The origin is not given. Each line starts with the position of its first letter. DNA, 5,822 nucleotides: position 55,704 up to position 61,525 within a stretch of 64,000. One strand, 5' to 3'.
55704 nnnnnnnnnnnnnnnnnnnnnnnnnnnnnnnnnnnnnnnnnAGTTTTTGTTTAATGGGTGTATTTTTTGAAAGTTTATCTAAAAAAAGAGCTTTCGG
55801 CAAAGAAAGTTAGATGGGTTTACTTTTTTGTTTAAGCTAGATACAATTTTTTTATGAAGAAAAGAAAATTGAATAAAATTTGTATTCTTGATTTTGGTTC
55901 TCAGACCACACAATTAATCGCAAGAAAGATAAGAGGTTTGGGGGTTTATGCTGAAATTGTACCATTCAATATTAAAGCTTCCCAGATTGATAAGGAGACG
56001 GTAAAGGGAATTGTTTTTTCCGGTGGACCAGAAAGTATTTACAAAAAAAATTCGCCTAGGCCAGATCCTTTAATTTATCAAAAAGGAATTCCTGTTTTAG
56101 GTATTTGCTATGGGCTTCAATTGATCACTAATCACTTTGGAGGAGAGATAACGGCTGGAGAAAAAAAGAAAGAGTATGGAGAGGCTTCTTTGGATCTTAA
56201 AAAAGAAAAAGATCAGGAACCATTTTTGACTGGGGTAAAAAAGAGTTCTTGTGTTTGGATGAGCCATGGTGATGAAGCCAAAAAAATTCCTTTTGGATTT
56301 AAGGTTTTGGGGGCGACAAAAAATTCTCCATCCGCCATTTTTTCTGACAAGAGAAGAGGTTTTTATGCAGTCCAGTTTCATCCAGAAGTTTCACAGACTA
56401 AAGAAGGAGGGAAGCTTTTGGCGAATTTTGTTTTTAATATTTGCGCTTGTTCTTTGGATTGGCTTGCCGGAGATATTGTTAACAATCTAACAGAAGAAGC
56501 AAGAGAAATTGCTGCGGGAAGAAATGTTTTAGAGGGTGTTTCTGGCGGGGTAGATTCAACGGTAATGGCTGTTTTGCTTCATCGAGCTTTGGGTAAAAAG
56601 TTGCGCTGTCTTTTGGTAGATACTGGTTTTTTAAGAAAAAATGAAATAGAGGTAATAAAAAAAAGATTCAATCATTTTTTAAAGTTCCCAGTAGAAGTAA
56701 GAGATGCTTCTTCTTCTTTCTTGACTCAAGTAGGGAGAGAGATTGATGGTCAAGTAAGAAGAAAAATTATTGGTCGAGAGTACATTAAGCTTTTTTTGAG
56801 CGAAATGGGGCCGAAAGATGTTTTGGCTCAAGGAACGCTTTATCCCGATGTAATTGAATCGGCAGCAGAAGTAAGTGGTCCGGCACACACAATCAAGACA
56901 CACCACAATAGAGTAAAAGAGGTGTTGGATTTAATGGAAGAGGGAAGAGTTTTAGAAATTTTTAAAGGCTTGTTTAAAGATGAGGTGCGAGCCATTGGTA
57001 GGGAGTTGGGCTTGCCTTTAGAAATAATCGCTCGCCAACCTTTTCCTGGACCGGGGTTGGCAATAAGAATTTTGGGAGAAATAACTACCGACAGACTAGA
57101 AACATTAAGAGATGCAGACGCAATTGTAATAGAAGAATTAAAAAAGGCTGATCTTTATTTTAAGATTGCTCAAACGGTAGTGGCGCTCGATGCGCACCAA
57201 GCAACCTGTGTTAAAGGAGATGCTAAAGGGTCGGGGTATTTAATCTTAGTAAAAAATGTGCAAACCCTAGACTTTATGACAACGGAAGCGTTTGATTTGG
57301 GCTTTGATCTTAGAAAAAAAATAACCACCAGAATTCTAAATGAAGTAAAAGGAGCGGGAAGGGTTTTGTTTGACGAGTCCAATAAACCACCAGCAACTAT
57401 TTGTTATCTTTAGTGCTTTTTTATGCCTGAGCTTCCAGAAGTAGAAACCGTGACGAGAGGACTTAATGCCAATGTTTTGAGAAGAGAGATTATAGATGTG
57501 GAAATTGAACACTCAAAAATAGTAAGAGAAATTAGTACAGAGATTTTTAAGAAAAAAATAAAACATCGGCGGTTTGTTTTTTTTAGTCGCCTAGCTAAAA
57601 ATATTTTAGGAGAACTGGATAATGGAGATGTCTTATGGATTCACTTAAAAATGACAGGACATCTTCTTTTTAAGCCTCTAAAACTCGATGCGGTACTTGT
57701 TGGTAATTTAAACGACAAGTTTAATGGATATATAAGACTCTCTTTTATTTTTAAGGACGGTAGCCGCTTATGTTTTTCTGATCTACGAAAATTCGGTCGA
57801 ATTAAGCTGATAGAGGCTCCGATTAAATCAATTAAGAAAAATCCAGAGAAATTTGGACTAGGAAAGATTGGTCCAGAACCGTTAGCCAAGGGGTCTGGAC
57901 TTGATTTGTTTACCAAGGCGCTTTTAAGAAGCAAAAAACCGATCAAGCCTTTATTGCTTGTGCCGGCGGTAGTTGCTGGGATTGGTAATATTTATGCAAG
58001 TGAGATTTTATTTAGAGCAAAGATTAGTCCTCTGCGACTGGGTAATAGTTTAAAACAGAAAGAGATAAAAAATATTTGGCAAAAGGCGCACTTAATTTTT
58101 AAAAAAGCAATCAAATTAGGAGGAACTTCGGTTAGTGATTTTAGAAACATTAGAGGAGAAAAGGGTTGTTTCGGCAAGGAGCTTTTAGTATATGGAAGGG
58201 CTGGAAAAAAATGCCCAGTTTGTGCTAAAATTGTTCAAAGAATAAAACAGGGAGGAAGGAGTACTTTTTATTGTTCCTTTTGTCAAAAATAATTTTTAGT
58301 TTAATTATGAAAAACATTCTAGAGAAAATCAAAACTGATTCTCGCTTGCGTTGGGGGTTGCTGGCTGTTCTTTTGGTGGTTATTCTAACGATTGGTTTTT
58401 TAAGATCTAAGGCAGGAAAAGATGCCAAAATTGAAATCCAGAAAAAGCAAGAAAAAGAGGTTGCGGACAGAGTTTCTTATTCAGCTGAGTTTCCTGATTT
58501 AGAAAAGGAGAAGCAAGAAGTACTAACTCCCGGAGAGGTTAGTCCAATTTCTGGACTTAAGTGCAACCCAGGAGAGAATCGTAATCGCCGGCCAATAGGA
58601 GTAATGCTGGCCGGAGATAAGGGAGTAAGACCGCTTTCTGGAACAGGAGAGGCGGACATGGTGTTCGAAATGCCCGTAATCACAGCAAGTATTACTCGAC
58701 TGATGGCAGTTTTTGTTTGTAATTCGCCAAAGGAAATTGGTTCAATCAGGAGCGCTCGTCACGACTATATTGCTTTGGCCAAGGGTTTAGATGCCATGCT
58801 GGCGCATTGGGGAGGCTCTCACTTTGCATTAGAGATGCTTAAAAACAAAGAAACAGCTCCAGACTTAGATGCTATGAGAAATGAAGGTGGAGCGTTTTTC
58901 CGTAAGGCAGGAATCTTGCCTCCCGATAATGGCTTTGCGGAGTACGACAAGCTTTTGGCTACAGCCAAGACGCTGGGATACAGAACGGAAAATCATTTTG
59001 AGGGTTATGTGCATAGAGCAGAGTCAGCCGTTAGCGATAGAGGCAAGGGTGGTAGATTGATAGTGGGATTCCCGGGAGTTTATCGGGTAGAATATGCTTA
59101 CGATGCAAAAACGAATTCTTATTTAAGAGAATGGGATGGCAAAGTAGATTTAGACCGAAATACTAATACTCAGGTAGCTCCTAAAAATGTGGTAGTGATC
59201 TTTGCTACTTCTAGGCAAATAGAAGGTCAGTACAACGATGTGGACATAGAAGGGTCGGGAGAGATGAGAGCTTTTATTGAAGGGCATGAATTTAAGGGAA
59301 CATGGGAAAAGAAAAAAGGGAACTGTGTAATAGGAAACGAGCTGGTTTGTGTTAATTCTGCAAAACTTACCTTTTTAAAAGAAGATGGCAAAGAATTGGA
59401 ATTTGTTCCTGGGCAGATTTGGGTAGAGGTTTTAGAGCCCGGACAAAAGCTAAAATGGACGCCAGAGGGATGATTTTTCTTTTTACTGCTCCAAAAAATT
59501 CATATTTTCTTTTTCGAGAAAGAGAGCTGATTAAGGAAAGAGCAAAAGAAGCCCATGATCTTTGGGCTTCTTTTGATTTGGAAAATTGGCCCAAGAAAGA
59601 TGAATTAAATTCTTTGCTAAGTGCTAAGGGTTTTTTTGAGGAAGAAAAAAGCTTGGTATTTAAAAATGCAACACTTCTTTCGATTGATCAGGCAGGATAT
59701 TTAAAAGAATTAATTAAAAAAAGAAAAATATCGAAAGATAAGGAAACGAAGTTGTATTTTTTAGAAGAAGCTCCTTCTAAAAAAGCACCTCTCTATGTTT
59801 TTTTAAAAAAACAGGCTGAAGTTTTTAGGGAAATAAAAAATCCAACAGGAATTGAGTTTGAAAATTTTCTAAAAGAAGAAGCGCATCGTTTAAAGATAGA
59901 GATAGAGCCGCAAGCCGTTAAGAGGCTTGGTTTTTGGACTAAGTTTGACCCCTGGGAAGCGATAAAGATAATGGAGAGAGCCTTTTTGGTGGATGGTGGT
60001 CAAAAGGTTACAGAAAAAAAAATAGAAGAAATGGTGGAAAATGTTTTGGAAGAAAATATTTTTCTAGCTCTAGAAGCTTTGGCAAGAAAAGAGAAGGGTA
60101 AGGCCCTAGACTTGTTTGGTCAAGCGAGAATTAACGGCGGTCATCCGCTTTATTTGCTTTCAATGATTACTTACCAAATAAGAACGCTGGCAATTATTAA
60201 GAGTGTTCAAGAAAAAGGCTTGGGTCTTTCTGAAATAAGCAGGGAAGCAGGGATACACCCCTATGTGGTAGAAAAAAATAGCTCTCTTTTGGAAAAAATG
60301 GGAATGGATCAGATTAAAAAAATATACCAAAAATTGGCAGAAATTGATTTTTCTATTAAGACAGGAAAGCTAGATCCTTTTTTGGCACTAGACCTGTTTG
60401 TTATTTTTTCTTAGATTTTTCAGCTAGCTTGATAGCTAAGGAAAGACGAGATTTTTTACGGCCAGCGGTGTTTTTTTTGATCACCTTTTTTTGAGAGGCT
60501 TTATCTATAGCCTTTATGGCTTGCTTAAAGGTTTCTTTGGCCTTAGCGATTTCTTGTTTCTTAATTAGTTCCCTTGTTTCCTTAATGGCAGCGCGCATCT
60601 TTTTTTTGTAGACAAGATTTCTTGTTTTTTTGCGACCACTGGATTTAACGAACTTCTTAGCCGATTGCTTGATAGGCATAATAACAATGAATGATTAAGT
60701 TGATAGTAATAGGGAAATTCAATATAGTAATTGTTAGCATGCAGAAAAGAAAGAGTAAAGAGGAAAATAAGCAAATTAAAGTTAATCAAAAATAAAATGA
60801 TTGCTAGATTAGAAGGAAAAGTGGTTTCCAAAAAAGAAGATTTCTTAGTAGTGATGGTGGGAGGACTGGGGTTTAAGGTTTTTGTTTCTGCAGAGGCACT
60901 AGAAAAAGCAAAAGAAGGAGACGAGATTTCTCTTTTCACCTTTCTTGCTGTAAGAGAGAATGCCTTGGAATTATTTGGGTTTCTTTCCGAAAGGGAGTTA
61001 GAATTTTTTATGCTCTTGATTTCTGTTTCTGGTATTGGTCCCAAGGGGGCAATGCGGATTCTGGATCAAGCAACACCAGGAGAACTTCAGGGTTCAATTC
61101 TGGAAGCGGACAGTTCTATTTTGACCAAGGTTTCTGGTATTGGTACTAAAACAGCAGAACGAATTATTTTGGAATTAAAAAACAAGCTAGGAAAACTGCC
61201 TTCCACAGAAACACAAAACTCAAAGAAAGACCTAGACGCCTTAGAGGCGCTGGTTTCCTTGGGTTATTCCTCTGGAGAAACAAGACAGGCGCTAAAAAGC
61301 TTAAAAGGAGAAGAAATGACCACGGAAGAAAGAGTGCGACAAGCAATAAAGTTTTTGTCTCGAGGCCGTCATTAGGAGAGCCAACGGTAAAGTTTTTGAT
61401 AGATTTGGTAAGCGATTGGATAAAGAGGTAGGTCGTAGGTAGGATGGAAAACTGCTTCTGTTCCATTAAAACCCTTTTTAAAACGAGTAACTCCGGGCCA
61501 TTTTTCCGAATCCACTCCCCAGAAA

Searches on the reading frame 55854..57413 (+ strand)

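Call 17: search_protein_families(library=pfam, proteins=[window:55854-57413:+], max_evalue=0.0001)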
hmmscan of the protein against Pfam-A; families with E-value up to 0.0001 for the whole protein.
window:55854-57413:+ (519 aa): 4 families
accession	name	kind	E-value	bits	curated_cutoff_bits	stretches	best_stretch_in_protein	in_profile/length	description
PF00117.34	GATase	-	9.8e-42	143.2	22.8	1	11-195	2-189/190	Glutamine amidotransferase class-I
PF00958.27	GMP_synt_C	-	1.5e-21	76.7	27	1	427-517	1-91/92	GMP synthase C terminal domain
PF02540.23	NAD_synthase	-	6.1e-07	29.3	21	0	207-249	4-45/242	NAD synthase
PF07722.19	Peptidase_C26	-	3.2e-06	27.5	20.5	1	75-178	102-219/219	Peptidase C26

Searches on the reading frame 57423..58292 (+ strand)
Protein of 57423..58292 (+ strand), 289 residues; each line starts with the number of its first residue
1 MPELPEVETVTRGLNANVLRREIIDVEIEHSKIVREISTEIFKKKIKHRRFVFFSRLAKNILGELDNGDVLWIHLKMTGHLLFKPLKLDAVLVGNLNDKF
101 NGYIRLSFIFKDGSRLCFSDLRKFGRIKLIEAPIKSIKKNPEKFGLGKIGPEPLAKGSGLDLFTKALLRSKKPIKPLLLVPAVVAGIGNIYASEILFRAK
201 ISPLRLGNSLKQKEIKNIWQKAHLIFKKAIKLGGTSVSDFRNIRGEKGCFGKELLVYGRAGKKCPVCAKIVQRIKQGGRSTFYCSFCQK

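Call 17: search_protein_families(library=pfam, proteins=[window:57423-58292:+], max_evalue=0.0001)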
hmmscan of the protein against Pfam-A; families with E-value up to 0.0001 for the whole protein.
window:57423-58292:+ (289 aa): 3 families
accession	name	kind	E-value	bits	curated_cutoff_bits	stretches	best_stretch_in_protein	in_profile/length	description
PF01149.29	Fapy_DNA_glyco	-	4.7e-27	95.4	25.5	1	1-127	1-117/117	Formamidopyrimidine-DNA glycosylase N-terminal domain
PF06831.19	H2TH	-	5.6e-26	90.8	34.7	1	149-239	1-91/93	Formamidopyrimidine-DNA glycosylase H2TH domain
PF06827.20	zf-FPG_IleRS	-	8.5e-08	32.3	21.3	1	261-289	1-29/30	Zinc finger found in FPG and IleRS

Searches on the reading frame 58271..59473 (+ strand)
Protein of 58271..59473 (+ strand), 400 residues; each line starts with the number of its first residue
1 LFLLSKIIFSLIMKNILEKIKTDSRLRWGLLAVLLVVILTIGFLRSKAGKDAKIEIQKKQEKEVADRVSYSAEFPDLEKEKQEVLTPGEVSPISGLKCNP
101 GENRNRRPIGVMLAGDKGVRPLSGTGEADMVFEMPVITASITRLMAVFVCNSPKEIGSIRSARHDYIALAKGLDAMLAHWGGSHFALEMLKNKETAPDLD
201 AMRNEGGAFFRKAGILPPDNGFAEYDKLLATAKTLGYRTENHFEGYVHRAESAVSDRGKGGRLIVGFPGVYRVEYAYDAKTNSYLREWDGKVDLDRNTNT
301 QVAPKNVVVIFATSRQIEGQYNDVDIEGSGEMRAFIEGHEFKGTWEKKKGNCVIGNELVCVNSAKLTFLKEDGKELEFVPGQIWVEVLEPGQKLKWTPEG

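Call 17: search_protein_families(library=pfam, proteins=[window:58271-59473:+], max_evalue=0.0001)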
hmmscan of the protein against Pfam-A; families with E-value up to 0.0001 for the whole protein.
window:58271-59473:+ (400 aa): 2 families
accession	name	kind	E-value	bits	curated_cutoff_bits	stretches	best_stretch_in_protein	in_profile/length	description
PF11258.13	DUF3048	-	2.1e-33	116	25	1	101-238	9-148/148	Protein of unknown function (DUF3048) N-terminal domain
PF17479.7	DUF3048_C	-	2.1e-20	73.6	25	1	267-385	5-114/114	Protein of unknown function (DUF3048) C-terminal domain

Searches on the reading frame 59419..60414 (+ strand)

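Call 17: search_protein_families(library=pfam, proteins=[window:59419-60414:+], max_evalue=0.0001)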
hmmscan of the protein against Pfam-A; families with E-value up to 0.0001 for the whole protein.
window:59419-60414:+ (331 aa): 1 family
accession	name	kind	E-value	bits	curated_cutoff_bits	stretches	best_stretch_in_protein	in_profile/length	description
PF21694.2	DNA_pol3_delta_C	-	9.7e-25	87.4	27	1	211-329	1-119/121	DNA polymerase III delta subunit, C-terminal domain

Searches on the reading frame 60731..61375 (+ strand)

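Call 17: search_protein_families(library=pfam, proteins=[window:60731-61375:+], max_evalue=0.0001)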
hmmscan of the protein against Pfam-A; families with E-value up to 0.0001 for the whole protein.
window:60731-61375:+ (214 aa): 6 families
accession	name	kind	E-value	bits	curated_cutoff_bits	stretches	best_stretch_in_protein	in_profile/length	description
PF01330.27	RuvA_N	-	4e-19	68.9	23.6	1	23-83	1-61/61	RuvA N terminal domain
PF14520.12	HHH_5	-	5.3e-16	59.3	27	1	93-150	1-56/57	Helix-hairpin-helix domain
PF07499.19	RuvA_C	-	9.3e-13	48.9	24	1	169-210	5-47/47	RuvA, C-terminal domain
PF00633.29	HHH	-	1.8e-05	24.8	24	0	125-146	7-28/30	Helix-hairpin-helix motif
PF12836.13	HHH_3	-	4.7e-05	23.9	27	0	126-160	11-44/65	Helix-hairpin-helix motif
PF13144.11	ChapFlgA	-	9.7e-05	22.9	23.8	0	7-67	43-100/122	Chaperone for flagella basal body P-ring formation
